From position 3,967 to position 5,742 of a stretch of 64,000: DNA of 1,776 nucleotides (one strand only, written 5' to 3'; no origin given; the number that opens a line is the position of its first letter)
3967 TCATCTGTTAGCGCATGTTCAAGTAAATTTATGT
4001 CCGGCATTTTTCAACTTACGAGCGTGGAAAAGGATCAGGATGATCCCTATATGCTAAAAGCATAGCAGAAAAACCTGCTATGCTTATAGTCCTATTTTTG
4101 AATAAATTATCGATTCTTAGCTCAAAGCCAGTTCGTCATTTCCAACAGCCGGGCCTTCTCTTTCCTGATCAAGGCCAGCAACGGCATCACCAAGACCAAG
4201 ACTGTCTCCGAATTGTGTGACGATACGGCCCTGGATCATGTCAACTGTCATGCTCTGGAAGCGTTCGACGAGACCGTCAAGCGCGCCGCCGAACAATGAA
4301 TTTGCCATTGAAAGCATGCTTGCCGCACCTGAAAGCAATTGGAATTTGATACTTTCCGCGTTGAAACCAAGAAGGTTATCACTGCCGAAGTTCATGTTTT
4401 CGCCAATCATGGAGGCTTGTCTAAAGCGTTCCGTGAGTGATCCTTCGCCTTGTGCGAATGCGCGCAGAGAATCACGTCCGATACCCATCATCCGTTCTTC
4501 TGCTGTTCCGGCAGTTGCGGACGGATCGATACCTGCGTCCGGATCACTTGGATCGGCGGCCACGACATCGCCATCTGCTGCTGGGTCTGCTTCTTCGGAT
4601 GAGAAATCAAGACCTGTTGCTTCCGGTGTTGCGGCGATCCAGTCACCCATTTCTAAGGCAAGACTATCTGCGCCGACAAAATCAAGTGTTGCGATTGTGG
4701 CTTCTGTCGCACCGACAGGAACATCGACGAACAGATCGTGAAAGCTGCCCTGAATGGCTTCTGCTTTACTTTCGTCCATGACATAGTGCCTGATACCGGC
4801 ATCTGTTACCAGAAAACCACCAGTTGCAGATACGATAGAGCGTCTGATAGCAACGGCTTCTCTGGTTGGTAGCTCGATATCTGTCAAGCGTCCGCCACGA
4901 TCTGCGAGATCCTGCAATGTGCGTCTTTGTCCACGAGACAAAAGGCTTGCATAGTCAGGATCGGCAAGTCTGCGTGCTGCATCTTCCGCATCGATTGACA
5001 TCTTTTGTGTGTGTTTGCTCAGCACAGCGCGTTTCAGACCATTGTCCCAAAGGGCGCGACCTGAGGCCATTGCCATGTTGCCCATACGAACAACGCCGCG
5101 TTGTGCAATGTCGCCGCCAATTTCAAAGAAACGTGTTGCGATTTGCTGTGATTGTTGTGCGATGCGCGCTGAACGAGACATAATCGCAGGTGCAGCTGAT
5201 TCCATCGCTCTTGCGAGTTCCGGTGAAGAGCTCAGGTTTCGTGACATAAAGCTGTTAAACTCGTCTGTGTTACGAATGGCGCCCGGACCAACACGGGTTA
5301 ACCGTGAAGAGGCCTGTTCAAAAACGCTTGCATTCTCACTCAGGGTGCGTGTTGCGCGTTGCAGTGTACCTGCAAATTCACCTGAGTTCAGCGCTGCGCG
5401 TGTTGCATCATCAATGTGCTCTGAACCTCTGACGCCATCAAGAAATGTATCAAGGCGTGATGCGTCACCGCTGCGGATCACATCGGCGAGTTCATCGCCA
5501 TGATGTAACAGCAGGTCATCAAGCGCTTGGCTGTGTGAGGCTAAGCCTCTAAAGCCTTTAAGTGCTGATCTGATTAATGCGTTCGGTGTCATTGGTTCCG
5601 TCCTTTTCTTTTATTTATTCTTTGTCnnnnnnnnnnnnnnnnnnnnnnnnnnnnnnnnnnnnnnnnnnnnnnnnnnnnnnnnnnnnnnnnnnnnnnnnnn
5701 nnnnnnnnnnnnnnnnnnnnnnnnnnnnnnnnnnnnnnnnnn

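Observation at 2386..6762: Six-gene cluster of unrecognisable proteins inserted between lepA and purH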

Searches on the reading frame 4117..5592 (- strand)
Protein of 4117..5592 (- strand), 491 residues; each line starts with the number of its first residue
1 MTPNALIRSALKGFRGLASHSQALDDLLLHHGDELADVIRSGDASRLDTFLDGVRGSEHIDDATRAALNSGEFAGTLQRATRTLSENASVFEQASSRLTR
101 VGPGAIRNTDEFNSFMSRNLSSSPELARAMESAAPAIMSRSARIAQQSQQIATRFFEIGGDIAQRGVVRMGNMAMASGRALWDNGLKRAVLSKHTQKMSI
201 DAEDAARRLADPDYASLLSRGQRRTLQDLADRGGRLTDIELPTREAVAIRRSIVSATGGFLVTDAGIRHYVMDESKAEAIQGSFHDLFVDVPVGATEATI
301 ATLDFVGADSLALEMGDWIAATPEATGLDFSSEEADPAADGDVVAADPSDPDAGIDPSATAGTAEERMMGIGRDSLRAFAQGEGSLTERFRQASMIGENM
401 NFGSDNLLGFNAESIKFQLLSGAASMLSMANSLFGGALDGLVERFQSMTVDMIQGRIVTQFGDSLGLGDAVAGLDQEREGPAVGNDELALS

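Call 3: search_protein_families(library=pfam, proteins=[window:4117-5592:-], max_evalue=1)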
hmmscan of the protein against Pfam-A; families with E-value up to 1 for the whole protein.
window:4117-5592:- (491 aa): 1 family
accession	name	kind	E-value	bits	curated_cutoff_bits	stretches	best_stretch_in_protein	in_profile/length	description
PF00957.27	Synaptobrevin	-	0.25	11.6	26.4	1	64-100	23-59/89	Synaptobrevin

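Call 4: search_protein_families(library=ncbifam, proteins=[window:4117-5592:-], max_evalue=1)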
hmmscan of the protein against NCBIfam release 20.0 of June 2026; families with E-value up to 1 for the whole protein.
window:4117-5592:- (491 aa): 1 family
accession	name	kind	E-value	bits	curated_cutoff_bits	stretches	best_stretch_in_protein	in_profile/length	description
TIGR04282.1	glyco_like_cofC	hypoth_equivalog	0.069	12.9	134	1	364-440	58-134/189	TIGR04282 family arsenosugar biosynthesis glycosyltransferase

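Call 5: find_encoding_contigs(protein=window:4117-5592:-, flank=10000, max_places=6)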
Protein window:4117-5592:- (491 aa): 16 contigs read that carry it; 6 places shown.
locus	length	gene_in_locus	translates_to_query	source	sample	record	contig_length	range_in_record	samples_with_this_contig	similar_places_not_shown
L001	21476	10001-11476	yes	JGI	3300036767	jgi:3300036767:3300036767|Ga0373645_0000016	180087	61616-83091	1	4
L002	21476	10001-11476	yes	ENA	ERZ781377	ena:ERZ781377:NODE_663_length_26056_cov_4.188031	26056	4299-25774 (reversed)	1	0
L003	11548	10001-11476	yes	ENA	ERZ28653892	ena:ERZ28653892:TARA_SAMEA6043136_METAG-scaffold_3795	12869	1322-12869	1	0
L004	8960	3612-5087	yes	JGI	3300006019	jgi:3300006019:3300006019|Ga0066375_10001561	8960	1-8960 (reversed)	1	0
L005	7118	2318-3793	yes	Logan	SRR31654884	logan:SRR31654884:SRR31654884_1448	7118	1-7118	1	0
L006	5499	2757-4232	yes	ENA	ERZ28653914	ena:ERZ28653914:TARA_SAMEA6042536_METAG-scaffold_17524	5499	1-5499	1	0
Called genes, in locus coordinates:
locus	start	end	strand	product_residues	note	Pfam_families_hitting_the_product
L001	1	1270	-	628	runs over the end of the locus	PF01321:Creatinase_N, PF16189:Creatinase_N_2, PF00557:Peptidase_M24, PF16188:Peptidase_M24_C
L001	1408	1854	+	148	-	PF00226:DnaJ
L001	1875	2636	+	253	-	PF01427:Peptidase_M15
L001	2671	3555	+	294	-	PF00483:NTP_transferase, PF12804:NTP_transf_3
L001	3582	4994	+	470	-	PF02878:PGM_PMM_I, PF02879:PGM_PMM_II, PF02880:PGM_PMM_III, PF00408:PGM_PMM_IV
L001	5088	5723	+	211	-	PF10090:HPTransfase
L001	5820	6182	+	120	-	PF00072:Response_reg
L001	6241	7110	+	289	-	PF03705:CheR_N, PF01739:CheR, PF08242:Methyltransf_12 (faint), PF13649:Methyltransf_25 (faint)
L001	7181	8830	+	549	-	PF02142:MGS, PF01808:AICARFT_IMPCHas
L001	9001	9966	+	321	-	-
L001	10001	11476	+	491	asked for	-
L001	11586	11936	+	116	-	-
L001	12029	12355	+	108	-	-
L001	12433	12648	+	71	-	-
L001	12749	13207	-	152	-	-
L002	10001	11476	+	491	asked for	-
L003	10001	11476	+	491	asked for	-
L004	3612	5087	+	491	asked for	-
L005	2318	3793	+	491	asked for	-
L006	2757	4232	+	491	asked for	-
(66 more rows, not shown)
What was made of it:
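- Portal, Bbp19 and scaffold genes lie about 1 kb beyond the window start (call 5).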

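Call 6: find_homologous_proteins(query=window:4117-5592:-, max_evalue=0.001)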
Query window:4117-5592:- (491 aa): 3 proteins with E <= 0.001 among 8000 candidates.
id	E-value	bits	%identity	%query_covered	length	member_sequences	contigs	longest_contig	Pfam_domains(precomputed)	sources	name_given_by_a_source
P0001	0.0e+0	1039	100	100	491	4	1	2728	-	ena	-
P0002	9.6e-38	149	58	28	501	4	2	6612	-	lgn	-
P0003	1.4e-36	145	58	27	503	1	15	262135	-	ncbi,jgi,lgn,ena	-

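Call 7: find_encoding_contigs(protein=P0003, flank=10000, max_places=4)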
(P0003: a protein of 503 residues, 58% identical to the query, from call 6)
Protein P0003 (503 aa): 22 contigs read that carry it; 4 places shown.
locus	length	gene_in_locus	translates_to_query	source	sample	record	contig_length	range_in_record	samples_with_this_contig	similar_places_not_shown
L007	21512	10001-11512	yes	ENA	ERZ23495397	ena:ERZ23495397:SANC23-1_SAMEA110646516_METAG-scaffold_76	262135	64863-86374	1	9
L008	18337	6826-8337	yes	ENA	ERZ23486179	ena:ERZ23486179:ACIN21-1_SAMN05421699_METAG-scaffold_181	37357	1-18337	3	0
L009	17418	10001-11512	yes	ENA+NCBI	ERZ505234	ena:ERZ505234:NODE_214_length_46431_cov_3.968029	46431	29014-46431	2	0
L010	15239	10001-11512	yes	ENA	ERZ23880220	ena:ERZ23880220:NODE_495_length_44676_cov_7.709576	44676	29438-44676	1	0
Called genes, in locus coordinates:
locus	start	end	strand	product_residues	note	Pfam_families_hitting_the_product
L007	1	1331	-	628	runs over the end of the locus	PF01321:Creatinase_N, PF16189:Creatinase_N_2, PF00557:Peptidase_M24, PF16188:Peptidase_M24_C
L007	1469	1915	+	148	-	PF00226:DnaJ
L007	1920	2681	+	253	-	PF01427:Peptidase_M15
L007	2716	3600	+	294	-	PF00483:NTP_transferase, PF12804:NTP_transf_3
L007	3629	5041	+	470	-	PF02878:PGM_PMM_I, PF02879:PGM_PMM_II, PF02880:PGM_PMM_III, PF00408:PGM_PMM_IV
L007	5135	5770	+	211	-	PF10090:HPTransfase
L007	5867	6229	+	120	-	PF00072:Response_reg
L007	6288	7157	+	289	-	PF03705:CheR_N (weak), PF01739:CheR, PF08242:Methyltransf_12 (faint), PF13649:Methyltransf_25 (faint)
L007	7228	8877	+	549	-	PF02142:MGS, PF01808:AICARFT_IMPCHas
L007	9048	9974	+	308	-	-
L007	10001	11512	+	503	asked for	-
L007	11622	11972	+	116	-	-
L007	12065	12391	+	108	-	-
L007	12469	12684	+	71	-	-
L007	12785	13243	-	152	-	-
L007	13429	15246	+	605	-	PF00009:GTP_EFTU, PF03144:GTP_EFTU_D2, PF14492:EFG_III (faint), PF00679:EFG_C, PF06421:LepA_C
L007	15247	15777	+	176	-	-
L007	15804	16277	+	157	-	PF03073:TspO_MBR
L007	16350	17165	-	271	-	PF05396:Phage_T7_Capsid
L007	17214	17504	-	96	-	PF25181:Phage_Bbp19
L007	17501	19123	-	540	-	PF12236:Head-tail_con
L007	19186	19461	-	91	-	-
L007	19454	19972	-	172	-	-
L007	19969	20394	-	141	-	-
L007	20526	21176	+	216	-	-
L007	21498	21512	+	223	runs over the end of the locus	PF00156:Pribosyltran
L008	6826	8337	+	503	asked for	-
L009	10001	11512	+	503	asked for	-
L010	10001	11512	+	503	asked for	-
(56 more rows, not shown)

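Call 18: search_protein_families(library=phrogs, proteins=[window:4117-5592:-, L007:9048-9974:+, L007:10001-11512:+], max_evalue=1)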
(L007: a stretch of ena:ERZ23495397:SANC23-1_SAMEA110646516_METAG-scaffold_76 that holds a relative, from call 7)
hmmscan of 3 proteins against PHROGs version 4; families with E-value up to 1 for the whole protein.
window:4117-5592:- (491 aa): 0 families

L007:9048-9974:+ (308 aa): 3 families
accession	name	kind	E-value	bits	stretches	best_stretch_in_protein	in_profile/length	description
phrog_167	-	tail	0.00024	19.9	1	3-77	1123-1195/1555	tail length tape measure protein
phrog_8742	-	tail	0.0041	17.7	1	147-234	169-255/287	pilot protein for DNA ejection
phrog_6651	-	head and packaging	0.51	9.1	1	56-194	87-198/1375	internal virion protein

L007:10001-11512:+ (503 aa): 2 families
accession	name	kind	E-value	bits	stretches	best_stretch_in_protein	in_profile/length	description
phrog_919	-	unknown function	0.04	14.3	1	283-344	67-127/257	-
phrog_26249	-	unknown function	0.13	10.6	1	142-256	1148-1257/1925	-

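Call 19: search_protein_families(library=padloc, proteins=[window:4117-5592:-, L007:9048-9974:+, L007:10001-11512:+], max_evalue=1)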
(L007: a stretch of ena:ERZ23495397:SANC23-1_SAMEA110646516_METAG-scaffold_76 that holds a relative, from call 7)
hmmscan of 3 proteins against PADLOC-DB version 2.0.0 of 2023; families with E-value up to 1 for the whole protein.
window:4117-5592:- (491 aa): 0 families

L007:9048-9974:+ (308 aa): 0 families

L007:10001-11512:+ (503 aa): 0 families

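Call 27: search_dna_similar(query=window:4117-5592:-, collection=phages, mode=protein, max_evalue=0.01, max_rows=15)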
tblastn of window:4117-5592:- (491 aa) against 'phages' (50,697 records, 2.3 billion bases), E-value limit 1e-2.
No match.

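Call 36: search_solved_structures(query=window:4117-5592:-, max_evalue=10)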
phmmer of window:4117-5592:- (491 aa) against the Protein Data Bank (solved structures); distinct sequences matched with E-value up to 10: 2.
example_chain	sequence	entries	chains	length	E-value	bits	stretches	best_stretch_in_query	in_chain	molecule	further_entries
2p6r_A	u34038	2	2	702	0.36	13.1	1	173-246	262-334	afUHEL308 HELICASE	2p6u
9b15_A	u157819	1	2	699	0.36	13.1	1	173-246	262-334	ATP-dependent DNA helicase Hel308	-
